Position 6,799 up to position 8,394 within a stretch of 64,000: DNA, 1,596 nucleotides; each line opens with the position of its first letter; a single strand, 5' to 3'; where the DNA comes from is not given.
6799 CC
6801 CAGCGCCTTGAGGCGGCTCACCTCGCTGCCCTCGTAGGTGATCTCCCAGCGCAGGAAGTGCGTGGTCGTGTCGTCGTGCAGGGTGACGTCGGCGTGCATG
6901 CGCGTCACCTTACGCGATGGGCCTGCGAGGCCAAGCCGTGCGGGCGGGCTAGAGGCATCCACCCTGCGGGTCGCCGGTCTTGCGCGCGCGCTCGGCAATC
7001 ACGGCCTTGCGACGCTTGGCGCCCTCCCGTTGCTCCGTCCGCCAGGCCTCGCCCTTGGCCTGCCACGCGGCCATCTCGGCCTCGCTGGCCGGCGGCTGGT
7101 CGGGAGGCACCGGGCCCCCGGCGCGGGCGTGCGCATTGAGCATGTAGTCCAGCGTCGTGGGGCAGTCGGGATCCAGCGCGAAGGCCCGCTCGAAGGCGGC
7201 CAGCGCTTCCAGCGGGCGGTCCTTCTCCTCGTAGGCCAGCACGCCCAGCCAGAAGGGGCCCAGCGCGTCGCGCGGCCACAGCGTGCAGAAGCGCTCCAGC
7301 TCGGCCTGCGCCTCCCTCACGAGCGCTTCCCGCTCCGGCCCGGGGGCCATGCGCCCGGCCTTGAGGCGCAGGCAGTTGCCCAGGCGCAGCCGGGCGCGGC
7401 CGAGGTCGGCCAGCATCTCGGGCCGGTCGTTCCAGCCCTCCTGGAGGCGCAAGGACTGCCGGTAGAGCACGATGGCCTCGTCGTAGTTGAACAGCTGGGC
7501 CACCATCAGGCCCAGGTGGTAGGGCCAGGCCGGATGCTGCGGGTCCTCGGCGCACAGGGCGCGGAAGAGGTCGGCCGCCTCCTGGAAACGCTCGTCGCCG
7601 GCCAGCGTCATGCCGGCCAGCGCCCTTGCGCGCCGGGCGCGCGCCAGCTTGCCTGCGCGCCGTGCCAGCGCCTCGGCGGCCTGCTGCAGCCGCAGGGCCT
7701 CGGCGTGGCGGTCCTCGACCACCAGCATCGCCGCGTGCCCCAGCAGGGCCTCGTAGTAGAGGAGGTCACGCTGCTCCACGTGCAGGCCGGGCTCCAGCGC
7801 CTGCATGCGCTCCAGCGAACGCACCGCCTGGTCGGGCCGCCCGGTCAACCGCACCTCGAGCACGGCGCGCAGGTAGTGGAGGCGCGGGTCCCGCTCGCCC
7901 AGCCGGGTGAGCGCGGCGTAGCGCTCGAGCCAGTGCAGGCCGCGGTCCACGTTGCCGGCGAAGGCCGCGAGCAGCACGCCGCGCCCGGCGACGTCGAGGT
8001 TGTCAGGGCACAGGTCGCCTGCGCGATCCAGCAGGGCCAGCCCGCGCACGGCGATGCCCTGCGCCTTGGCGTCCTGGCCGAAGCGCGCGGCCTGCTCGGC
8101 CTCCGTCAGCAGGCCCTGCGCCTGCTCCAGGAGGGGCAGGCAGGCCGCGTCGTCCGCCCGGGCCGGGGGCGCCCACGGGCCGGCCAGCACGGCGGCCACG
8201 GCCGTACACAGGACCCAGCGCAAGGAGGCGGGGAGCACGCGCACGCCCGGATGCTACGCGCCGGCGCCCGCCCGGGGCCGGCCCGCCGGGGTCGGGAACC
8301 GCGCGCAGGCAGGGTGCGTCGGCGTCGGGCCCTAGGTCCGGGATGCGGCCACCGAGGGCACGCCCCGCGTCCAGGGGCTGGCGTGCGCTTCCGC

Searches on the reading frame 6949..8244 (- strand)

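Call 21: search_protein_families(library=pfam, proteins=[window:6949-8244:-], max_evalue=0.001)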
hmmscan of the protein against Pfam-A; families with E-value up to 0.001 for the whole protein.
window:6949-8244:- (431 aa): 8 families
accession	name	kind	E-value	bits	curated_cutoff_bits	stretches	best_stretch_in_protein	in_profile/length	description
PF07719.23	TPR_2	-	2.4e-09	37.1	27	0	337-361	10-34/34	Tetratricopeptide repeat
PF13424.12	TPR_12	-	2.4e-07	31.3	30.1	0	242-290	6-60/77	Tetratricopeptide repeat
PF00515.34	TPR_1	-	3.2e-07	30.3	27.8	0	242-268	5-31/34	Tetratricopeptide repeat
PF13181.12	TPR_8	-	1.1e-06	28.8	25.7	0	336-361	9-34/34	Tetratricopeptide repeat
PF13432.12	TPR_16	-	4.7e-05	24.2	32.7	1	211-267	4-60/65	Tetratricopeptide repeat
PF13428.12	TPR_14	-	9.6e-05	23.2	23.5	0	336-365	9-38/44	Tetratricopeptide repeat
PF14559.12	TPR_19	-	0.00035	21.3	25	0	215-244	2-31/68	Tetratricopeptide repeat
PF13414.12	TPR_11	-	0.00064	19.8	26.8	0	253-268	9-24/42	TPR repeat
